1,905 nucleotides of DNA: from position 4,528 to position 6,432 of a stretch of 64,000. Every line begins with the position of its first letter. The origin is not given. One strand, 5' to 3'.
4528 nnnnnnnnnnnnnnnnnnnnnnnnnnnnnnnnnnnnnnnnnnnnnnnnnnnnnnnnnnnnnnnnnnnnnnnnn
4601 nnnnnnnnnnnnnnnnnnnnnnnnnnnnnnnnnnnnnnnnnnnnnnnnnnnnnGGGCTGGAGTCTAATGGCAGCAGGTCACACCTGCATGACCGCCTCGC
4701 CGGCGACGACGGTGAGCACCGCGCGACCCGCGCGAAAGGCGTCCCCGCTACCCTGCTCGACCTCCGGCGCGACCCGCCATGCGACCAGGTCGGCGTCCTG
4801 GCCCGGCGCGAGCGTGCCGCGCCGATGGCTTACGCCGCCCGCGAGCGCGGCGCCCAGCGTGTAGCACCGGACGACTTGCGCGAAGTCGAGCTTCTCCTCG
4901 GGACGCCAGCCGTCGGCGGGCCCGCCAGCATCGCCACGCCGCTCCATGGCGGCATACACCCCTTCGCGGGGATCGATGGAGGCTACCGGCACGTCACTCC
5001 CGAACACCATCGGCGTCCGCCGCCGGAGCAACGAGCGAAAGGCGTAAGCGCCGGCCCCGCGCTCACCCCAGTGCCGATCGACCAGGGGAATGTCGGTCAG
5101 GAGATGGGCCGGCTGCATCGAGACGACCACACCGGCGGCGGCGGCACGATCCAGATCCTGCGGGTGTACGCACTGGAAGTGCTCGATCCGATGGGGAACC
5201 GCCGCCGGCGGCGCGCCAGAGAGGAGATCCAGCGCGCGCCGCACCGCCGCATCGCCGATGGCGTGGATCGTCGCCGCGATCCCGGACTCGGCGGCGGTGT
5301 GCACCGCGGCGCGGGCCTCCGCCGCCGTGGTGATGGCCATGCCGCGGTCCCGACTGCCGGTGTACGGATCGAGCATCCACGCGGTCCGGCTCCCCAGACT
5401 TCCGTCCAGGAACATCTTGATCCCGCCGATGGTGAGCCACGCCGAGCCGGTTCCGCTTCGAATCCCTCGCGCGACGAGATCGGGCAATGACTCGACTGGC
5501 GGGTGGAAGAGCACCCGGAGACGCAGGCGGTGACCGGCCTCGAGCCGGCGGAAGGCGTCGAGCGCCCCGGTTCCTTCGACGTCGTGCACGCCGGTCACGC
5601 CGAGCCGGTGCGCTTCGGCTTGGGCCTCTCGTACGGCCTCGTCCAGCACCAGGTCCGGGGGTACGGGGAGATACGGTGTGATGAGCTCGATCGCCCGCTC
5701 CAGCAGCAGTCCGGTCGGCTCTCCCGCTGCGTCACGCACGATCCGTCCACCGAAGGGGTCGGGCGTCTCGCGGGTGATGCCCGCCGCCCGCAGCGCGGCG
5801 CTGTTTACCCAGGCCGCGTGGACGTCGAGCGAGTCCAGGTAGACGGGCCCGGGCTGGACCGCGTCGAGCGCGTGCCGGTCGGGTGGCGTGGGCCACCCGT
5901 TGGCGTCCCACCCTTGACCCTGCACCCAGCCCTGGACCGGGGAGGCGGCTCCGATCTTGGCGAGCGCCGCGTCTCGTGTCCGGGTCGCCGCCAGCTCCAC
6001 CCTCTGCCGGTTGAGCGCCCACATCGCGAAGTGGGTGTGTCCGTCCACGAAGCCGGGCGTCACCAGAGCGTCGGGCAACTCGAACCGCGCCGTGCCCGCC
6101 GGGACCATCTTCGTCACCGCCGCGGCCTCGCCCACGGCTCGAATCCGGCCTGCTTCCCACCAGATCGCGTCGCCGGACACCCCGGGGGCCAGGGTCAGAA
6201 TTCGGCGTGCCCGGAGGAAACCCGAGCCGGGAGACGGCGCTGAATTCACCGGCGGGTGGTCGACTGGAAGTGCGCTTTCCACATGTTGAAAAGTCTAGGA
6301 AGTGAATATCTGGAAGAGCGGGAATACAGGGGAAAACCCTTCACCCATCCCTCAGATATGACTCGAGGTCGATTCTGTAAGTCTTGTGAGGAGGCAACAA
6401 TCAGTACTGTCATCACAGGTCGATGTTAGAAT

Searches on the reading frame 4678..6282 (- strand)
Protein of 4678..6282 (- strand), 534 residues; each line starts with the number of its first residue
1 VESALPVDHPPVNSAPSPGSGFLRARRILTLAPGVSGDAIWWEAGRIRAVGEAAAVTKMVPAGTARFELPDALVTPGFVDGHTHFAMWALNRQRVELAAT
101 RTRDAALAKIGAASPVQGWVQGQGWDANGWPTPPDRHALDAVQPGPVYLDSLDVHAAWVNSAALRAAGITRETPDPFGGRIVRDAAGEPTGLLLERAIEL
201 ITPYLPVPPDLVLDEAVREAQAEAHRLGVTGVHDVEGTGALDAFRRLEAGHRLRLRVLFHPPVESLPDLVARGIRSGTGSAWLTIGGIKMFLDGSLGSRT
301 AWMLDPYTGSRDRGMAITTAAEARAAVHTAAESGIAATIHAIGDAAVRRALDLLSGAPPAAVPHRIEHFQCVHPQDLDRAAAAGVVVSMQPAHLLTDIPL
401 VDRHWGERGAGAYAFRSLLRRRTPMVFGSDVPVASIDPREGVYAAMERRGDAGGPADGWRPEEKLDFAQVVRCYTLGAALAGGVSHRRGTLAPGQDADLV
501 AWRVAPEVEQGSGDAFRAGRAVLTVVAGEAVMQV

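Call 51: search_protein_families(library=pfam, proteins=[window:4678-6282:-], max_evalue=0.00001)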
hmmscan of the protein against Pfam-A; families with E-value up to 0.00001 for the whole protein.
window:4678-6282:- (534 aa): 2 families
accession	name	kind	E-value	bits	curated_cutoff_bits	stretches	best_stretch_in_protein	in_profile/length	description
PF07969.17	Amidohydro_3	-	2.6e-84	284.8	29.7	1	71-531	7-471/472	Amidohydrolase family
PF01979.26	Amidohydro_1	-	1.9e-17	64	25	1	316-504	130-320/345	Amidohydrolase family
